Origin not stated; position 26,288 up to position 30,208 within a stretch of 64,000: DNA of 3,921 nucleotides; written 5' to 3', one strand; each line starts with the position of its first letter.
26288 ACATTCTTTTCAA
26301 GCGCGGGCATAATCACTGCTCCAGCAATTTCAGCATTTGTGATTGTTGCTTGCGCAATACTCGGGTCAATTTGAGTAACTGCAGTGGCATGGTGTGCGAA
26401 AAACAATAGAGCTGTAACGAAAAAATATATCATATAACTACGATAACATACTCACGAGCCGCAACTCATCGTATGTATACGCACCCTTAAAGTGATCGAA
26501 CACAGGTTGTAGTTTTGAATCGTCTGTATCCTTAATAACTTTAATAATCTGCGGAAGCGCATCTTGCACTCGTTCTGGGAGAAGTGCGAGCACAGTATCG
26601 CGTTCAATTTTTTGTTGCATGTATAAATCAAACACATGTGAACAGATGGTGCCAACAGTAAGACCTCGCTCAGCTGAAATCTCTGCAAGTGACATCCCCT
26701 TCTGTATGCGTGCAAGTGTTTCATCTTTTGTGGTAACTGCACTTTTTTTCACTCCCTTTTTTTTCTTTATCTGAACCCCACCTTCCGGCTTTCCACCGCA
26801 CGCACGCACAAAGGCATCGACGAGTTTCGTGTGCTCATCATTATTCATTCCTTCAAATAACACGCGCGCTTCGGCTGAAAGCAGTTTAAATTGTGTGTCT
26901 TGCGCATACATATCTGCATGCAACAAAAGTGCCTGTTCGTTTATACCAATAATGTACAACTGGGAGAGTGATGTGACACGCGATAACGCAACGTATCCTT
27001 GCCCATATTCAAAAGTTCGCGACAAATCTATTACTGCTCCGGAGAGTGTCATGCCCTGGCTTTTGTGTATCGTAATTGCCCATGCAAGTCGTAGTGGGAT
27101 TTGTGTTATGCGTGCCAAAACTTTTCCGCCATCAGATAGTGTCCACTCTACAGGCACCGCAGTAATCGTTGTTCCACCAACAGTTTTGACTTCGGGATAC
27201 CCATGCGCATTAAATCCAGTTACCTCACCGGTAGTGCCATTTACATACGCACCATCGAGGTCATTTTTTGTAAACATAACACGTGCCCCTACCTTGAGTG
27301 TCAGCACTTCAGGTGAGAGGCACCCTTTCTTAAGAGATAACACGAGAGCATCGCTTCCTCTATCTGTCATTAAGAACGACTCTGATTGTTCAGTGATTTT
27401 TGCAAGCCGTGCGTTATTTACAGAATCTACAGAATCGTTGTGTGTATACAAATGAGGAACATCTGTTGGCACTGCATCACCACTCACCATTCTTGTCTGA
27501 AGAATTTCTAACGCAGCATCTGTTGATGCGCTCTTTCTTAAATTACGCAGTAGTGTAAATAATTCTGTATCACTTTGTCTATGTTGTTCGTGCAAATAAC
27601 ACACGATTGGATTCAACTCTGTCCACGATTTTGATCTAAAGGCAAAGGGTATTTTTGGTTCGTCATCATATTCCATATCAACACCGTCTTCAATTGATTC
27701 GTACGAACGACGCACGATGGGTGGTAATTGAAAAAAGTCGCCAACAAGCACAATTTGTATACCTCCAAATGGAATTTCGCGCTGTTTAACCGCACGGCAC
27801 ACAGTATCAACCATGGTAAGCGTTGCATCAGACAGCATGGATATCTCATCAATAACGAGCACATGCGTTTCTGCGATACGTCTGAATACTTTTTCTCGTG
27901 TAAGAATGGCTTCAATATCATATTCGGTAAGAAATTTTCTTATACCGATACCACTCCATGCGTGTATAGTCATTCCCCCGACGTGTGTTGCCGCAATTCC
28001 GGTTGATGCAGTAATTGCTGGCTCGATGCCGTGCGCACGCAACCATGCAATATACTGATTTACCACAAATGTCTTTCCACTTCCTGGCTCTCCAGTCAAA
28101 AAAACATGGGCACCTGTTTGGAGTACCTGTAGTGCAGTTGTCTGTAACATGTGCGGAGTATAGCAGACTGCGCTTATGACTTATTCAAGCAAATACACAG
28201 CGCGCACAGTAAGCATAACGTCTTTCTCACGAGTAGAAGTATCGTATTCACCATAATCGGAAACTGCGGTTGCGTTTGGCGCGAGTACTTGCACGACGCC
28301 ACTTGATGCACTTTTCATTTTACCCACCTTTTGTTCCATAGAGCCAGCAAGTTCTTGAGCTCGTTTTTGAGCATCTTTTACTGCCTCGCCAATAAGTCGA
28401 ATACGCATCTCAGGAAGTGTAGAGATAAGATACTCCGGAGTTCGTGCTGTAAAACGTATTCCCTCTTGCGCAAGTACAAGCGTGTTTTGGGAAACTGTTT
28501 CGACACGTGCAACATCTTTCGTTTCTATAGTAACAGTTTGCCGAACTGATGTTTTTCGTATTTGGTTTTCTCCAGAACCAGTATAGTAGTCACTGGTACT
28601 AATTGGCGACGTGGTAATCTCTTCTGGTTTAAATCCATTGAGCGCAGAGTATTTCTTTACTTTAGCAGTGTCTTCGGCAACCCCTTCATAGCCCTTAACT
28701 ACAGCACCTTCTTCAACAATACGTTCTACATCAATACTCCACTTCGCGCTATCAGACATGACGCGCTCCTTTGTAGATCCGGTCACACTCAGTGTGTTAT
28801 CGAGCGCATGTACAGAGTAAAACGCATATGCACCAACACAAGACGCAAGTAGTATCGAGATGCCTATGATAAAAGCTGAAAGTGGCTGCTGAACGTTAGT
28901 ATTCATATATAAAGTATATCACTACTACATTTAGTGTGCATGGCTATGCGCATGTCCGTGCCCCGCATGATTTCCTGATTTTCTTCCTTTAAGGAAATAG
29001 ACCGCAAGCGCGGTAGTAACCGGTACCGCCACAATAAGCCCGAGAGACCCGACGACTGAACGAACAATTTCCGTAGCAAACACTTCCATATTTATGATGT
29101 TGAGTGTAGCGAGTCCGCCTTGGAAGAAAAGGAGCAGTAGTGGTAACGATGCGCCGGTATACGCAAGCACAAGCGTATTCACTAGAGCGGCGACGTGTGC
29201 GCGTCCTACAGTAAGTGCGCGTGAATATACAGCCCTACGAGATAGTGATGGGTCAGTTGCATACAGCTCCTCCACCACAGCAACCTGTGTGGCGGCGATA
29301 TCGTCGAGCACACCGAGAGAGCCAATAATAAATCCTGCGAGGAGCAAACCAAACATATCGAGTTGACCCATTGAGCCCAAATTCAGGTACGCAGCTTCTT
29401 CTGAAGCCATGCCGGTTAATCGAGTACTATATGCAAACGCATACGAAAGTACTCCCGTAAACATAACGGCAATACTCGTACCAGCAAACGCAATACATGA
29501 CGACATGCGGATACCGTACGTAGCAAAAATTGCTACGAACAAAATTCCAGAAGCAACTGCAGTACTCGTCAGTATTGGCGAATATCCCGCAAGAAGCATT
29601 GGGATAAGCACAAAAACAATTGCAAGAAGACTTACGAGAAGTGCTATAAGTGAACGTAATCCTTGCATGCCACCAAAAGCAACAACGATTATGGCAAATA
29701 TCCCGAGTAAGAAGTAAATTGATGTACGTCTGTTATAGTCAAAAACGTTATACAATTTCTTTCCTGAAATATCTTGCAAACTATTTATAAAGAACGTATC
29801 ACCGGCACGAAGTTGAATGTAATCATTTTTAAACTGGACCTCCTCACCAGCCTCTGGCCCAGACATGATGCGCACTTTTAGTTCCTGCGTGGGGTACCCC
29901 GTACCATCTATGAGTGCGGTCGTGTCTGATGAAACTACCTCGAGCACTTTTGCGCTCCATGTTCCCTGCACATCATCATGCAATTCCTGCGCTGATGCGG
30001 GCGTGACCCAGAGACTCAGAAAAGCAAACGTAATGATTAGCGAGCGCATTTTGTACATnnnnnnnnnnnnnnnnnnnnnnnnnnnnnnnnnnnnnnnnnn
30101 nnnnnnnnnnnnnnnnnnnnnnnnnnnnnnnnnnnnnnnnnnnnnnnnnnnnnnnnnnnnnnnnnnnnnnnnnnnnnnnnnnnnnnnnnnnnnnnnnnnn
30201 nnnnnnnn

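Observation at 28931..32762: Zinc-homeostasis locus: His-tailed YibE/F, Zur, two palindromic boxes, a secreted PG-binding protein and ZupT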

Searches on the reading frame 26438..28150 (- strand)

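Call 5: search_protein_families(library=pfam, proteins=[window:26438-28150:-], max_evalue=0.01)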
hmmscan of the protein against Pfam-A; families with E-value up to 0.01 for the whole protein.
window:26438-28150:- (570 aa): 13 families
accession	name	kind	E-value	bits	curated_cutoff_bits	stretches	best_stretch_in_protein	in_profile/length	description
PF05970.20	PIF1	-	2.7e-31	109.3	25.9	1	11-149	20-159/223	PIF1-like helicase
PF14493.12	HTH_40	-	1.4e-15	57.8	27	1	474-566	1-88/89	Helix-turn-helix domain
PF13245.12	AAA_19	-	2.3e-14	54.1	25.1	1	3-145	1-132/134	AAA domain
PF13604.12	AAA_30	-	4.8e-13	49.7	27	1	3-146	6-132/191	AAA domain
PF13401.12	AAA_22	-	4.4e-08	33.9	27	1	12-137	4-122/130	AAA domain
PF21530.3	Pif1_2B_dom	-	4.9e-06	26.6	23.9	1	272-313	5-47/47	DNA helicase Pif1, 2B domain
PF20720.3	nSTAND3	-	1.9e-05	24.9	27.2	1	5-46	9-50/155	Novel STAND NTPase 3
PF07728.20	AAA_5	-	3e-05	24.5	22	1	15-113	1-85/139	AAA domain (dynein-related subfamily)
PF13191.12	AAA_16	-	3.4e-05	24.8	32.6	1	6-41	15-60/167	AAA ATPase domain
PF03266.21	NTPase_1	-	0.00024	21.5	23.9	0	15-42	1-28/168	NTPase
PF13086.12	AAA_11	-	0.0042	17.3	27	0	128-146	234-254/257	AAA domain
PF02689.20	Herpes_Helicase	-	0.0072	14.8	27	0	358-399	732-775/808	Helicase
PF13538.12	UvrD_C_2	-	0.0093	16.2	27.4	0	355-391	1-44/52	UvrD-like helicase C-terminal domain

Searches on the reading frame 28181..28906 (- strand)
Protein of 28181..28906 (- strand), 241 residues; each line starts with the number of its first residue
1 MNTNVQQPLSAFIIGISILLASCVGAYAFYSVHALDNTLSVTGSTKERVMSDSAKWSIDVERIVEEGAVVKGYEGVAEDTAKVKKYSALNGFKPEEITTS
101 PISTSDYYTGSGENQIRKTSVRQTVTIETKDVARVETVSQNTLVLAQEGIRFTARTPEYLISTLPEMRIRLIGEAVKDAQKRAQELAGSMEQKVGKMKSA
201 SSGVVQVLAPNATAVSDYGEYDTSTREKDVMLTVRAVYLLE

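Call 5: search_protein_families(library=pfam, proteins=[window:28181-28906:-], max_evalue=0.01)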
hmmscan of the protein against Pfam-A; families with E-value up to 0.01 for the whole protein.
window:28181-28906:- (241 aa): 1 family
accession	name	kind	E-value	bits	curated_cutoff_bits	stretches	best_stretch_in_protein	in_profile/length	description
PF04402.19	SIMPL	-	8.3e-20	72.3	25.2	1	39-235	1-202/205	Protein of unknown function (DUF541)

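Call 6: search_protein_families(library=ncbifam, proteins=[window:28181-28906:-], max_evalue=0.01)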
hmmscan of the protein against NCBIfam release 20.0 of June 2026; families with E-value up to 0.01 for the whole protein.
window:28181-28906:- (241 aa): 1 family
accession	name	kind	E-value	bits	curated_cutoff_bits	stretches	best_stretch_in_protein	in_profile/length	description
NF008299.0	PRK11087.1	equivalog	0.0015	18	249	1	38-197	31-186/238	oxidative stress defense protein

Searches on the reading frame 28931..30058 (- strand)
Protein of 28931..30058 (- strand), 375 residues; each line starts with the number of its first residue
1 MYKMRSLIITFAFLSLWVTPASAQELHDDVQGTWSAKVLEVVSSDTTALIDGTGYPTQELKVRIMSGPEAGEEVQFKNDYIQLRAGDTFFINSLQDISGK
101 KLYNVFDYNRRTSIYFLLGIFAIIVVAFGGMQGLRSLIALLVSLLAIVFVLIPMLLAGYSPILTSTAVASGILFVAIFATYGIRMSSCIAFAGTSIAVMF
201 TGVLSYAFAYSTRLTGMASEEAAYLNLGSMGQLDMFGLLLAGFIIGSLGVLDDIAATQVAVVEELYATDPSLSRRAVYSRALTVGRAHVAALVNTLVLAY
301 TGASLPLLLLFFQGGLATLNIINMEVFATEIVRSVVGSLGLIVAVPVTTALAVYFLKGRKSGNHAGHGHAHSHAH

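Call 5: search_protein_families(library=pfam, proteins=[window:28931-30058:-], max_evalue=0.01)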
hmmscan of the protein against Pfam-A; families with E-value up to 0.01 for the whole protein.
window:28931-30058:- (375 aa): 1 family
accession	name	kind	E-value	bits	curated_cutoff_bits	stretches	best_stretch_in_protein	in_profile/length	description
PF07907.16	YibE_F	-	4.4e-65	220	27.2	1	114-353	1-240/241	YibE/F-like protein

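Call 6: search_protein_families(library=ncbifam, proteins=[window:28931-30058:-], max_evalue=0.01)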
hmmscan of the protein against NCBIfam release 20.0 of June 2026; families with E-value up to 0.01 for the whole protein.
window:28931-30058:- (375 aa): 0 families
